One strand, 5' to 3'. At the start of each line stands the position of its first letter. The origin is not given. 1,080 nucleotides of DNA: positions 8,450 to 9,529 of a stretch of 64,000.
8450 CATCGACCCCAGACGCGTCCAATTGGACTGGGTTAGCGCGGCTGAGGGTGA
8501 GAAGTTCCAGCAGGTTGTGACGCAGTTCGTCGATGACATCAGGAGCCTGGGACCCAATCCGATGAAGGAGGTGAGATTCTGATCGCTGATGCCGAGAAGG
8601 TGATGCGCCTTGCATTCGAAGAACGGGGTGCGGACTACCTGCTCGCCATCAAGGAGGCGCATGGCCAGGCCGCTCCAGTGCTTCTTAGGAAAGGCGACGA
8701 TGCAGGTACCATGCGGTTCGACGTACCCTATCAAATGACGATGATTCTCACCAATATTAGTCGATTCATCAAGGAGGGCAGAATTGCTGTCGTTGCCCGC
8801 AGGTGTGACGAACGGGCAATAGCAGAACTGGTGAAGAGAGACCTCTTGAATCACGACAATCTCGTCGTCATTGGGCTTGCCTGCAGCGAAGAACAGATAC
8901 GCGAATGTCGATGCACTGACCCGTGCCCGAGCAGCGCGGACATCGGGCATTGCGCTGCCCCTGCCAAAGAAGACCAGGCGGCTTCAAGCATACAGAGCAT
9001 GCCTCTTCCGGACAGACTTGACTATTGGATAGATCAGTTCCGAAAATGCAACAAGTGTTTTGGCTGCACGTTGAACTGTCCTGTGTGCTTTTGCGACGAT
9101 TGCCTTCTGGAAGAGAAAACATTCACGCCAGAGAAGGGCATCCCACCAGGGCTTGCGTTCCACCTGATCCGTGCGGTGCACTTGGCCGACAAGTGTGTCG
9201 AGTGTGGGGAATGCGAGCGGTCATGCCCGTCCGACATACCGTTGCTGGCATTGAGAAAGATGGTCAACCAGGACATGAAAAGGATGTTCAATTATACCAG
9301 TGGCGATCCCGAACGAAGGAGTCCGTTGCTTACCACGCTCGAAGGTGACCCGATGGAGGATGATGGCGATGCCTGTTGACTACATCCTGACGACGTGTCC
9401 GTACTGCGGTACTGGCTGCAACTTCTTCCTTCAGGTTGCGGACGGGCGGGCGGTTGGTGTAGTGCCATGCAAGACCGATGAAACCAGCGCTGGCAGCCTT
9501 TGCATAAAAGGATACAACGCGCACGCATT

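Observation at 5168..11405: Formate dehydrogenase operon built on a complementary split-HdrA pair plus MvhD, with no HdrBC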

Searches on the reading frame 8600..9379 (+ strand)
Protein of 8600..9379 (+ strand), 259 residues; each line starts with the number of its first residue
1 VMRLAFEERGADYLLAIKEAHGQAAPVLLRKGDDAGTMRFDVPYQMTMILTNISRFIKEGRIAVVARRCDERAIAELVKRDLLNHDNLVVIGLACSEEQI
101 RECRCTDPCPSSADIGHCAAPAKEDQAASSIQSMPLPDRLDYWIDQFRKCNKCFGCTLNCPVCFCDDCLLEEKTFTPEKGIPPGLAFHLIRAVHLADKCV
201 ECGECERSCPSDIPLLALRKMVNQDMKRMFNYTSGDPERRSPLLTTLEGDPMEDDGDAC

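Call 5: search_protein_families(library=pfam, proteins=[window:8600-9379:+], max_evalue=0.01)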
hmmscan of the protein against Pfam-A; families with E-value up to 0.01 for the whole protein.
window:8600-9379:+ (259 aa): 8 families
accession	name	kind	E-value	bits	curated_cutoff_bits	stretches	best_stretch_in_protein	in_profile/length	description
PF13187.11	Fer4_9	-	0.00012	22.5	27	1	149-212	1-50/52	4Fe-4S dicluster domain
PF13183.11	Fer4_8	-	0.00014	22.8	27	1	147-213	2-68/68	4Fe-4S dicluster domain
PF13534.11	Fer4_17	-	0.00019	22.4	22.2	1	192-213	39-60/61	4Fe-4S dicluster domain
PF13237.11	Fer4_10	-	0.00025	21.4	25.5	1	194-221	4-22/53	4Fe-4S dicluster domain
PF00037.32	Fer4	-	0.00028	21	21.1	1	196-212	5-21/24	4Fe-4S binding domain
PF12837.12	Fer4_6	-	0.00029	21.1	25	1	194-212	4-22/24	4Fe-4S binding domain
PF12797.12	Fer4_2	-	0.0013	19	24.5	1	194-211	5-22/22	4Fe-4S binding domain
PF12800.12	Fer4_4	-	0.0019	18.9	24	1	197-210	2-15/17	4Fe-4S binding domain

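Call 6: search_protein_families(library=ncbifam, proteins=[window:8600-9379:+], max_evalue=0.01)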
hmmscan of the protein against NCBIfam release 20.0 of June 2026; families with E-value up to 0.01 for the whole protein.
window:8600-9379:+ (259 aa): 6 families
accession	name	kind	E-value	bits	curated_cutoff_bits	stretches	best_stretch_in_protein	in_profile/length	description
TIGR00314.1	cdhA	equivalog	6.5e-05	20.9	781.3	1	116-226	367-466/784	CO dehydrogenase/acetyl-CoA synthase complex subunit alpha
NF008369.0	PRK11168.1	equivalog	9.6e-05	21.4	278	1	146-227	9-88/401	anaerobic glycerol-3-phosphate dehydrogenase subunit C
NF042909.1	FMH_DH_FwdF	exception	0.00019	20.7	375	1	68-213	110-241/336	tungsten-dependent formylmethanofuran dehydrogenase subunit FwdF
NF041837.1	rnfC_Methano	equivalog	0.00033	19.6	650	1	145-231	355-431/438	Rnf electron transport complex subunit RnfC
NF058577.1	FdxA_fam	equivalog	0.0013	18.8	65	1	196-211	6-21/52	4Fe-4S ferredoxin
NF038196.1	ferrodoxin_EFR1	subfamily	0.0032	17.5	75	0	192-211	179-198/242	EFR1 family ferrodoxin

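Call 42: search_solved_structures(query=window:8600-9379:+, show_alignments=2, max_evalue=1)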
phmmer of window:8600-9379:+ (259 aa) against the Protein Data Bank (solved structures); distinct sequences matched with E-value up to 1: 79 (the best 60 are shown).
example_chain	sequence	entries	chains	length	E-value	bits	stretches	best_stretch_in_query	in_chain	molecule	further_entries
9t1s_M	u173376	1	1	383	1.5e-27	99.8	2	140-243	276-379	formate dehydrogenase (coenzyme F420)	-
7bkb_E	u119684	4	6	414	2.6e-26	95.8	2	137-236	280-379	Formate dehydrogenase, beta subunit (F420)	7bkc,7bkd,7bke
8rvu_E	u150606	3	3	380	6.8e-25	91.1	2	139-243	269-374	Formate dehydrogenase, beta subunit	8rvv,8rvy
9lut_C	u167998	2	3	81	0.00044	22.9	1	191-213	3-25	Photosystem I iron-sulfur center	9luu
9kqp_C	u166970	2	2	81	0.00057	22.5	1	191-213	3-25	Photosystem I iron-sulfur center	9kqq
7yca_C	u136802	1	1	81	0.0006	22.5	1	191-213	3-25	Photosystem I iron-sulfur center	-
7s3d_C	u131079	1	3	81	0.00088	21.9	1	192-213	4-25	PsaC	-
8jw0_c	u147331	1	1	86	0.0012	21.5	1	194-225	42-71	Photosystem I PsaC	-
9ygv_C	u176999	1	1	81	0.0012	21.5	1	191-213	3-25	Photosystem I iron-sulfur center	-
7dr0_C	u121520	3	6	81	0.0012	21.5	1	192-213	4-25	Photosystem I iron-sulfur center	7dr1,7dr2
9m4f_C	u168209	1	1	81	0.0012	21.5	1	191-213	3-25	PsaC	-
7qco_C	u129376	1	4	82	0.0016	21.1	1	192-213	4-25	Photosystem I iron-sulfur center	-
6zzx_C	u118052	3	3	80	0.0016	21.1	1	192-213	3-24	Photosystem I iron-sulfur center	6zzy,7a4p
2fug_9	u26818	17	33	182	0.0016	21.1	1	151-216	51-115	NADH-quinone oxidoreductase chain 9 | NADH-QUINONE OXIDOREDUCTASE SUBUNIT 9 | NADH-quinone oxidoreductase subunit I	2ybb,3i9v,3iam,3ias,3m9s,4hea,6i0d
9e0j_K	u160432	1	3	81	0.0017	21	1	191-213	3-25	Photosystem I iron-sulfur center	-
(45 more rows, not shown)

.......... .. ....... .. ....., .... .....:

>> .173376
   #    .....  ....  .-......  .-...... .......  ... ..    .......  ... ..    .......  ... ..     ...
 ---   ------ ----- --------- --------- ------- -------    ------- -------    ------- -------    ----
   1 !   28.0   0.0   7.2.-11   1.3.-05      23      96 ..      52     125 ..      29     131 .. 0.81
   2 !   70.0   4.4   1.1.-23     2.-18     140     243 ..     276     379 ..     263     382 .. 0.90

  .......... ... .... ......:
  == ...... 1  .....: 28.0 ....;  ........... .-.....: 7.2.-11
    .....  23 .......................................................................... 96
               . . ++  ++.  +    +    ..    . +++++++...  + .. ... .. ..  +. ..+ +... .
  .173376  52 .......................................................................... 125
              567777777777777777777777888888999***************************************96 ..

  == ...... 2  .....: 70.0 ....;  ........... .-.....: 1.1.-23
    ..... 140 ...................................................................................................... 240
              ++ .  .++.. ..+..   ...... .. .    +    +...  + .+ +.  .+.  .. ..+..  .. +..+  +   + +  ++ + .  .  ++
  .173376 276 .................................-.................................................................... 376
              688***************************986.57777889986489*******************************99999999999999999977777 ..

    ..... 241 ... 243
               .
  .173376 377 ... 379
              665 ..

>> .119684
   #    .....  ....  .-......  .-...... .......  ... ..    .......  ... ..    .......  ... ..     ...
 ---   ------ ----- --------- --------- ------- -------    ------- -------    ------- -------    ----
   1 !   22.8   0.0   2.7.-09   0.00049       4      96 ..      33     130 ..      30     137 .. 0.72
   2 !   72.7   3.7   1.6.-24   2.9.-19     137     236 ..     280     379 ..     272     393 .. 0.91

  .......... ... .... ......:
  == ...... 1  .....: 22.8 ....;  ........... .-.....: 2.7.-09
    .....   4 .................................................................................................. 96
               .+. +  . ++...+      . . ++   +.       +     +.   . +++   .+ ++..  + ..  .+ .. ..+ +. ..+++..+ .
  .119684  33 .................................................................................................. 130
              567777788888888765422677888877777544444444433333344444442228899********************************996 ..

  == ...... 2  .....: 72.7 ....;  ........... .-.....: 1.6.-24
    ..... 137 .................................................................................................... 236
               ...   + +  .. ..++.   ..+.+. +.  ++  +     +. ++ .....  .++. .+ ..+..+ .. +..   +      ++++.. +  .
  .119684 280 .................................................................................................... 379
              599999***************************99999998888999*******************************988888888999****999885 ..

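Call 53: search_protein_families(library=pfam, proteins=[window:8603-9379:+], max_evalue=10)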
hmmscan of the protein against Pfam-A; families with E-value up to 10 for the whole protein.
window:8603-9379:+ (258 aa): 13 families
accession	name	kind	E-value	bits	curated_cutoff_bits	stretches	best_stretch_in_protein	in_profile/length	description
PF13187.11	Fer4_9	-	0.00012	22.5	27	2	148-211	1-50/52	4Fe-4S dicluster domain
PF13183.11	Fer4_8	-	0.00013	22.8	27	3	146-212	2-68/68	4Fe-4S dicluster domain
PF13534.11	Fer4_17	-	0.00018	22.4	22.2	2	191-212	39-60/61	4Fe-4S dicluster domain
PF13237.11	Fer4_10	-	0.00025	21.4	25.5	1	193-220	4-22/53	4Fe-4S dicluster domain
PF00037.32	Fer4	-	0.00028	21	21.1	1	195-211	5-21/24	4Fe-4S binding domain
PF12837.12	Fer4_6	-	0.00029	21.1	25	2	193-211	4-22/24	4Fe-4S binding domain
PF12797.12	Fer4_2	-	0.0013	19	24.5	2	193-210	5-22/22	4Fe-4S binding domain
PF12800.12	Fer4_4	-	0.0019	18.9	24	1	196-209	2-15/17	4Fe-4S binding domain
PF12798.12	Fer4_3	-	0.01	17.1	27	1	198-212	1-15/15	4Fe-4S binding domain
PF12838.12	Fer4_7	-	0.038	14.9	27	1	148-212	1-52/52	4Fe-4S dicluster domain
PF13484.11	Fer4_16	-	0.078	14.2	30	1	197-222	1-25/66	4Fe-4S double cluster binding domain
PF14697.11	Fer4_21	-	0.078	13.6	35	1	196-210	6-20/59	4Fe-4S dicluster domain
PF17179.9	Fer4_22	-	3.8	8.9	27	2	196-211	79-94/95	4Fe-4S dicluster domain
